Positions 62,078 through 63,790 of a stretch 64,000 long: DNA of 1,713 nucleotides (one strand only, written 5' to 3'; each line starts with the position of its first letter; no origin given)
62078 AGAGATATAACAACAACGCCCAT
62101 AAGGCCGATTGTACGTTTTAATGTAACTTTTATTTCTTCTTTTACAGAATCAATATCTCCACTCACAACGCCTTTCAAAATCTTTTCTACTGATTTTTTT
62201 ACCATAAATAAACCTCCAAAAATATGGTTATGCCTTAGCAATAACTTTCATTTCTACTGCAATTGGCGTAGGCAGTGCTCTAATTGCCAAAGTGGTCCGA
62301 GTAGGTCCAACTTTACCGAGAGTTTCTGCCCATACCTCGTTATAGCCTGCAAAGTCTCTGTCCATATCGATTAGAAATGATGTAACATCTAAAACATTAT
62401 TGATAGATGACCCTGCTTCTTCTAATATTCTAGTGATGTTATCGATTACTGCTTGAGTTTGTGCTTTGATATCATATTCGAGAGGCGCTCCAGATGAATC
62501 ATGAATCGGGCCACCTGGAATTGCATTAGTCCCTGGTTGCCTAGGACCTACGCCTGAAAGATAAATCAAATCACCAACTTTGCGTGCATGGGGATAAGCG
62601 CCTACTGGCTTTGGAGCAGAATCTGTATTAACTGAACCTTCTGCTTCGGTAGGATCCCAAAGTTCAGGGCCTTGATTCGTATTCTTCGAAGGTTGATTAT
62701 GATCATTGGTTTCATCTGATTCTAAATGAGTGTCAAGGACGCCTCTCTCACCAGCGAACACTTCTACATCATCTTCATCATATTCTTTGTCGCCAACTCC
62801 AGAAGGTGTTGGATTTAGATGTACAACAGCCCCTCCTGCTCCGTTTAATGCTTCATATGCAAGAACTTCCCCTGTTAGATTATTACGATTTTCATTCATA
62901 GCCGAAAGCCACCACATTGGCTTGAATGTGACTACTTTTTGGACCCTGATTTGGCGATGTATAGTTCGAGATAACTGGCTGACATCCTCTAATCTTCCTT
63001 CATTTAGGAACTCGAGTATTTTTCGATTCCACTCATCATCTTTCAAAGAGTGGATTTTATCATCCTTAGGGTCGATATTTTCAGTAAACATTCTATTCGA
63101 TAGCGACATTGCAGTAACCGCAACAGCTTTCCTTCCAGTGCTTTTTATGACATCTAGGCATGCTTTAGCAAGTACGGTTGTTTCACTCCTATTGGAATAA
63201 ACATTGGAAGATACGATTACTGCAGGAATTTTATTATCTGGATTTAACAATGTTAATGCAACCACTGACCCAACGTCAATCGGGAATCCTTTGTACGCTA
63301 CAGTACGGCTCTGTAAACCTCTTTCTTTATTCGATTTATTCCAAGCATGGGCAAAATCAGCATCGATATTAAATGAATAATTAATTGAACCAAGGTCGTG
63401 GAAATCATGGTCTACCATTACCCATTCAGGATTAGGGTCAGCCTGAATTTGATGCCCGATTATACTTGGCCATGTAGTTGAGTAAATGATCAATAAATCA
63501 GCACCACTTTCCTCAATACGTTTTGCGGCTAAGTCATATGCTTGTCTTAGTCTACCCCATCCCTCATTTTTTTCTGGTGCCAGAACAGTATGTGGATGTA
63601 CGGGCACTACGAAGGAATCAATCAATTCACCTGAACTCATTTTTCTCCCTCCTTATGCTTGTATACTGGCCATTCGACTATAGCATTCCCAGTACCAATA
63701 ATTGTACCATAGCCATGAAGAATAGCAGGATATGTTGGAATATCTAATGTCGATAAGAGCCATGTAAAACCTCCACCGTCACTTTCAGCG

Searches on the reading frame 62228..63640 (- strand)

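Call 55: search_protein_families(library=pfam, proteins=[window:62228-63640:-], max_evalue=0.01)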
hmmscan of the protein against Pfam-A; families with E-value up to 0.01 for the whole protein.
window:62228-63640:- (470 aa): 2 families
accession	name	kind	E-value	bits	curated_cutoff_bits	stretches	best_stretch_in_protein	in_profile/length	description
PF01042.26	Ribonuc_L-PSP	-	1.1e-23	83.9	27.3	1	340-469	2-120/121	Endoribonuclease L-PSP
PF02900.23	LigB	-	3.1e-11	43.3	26.3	1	17-268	13-264/269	Catalytic LigB subunit of aromatic ring-opening dioxygenase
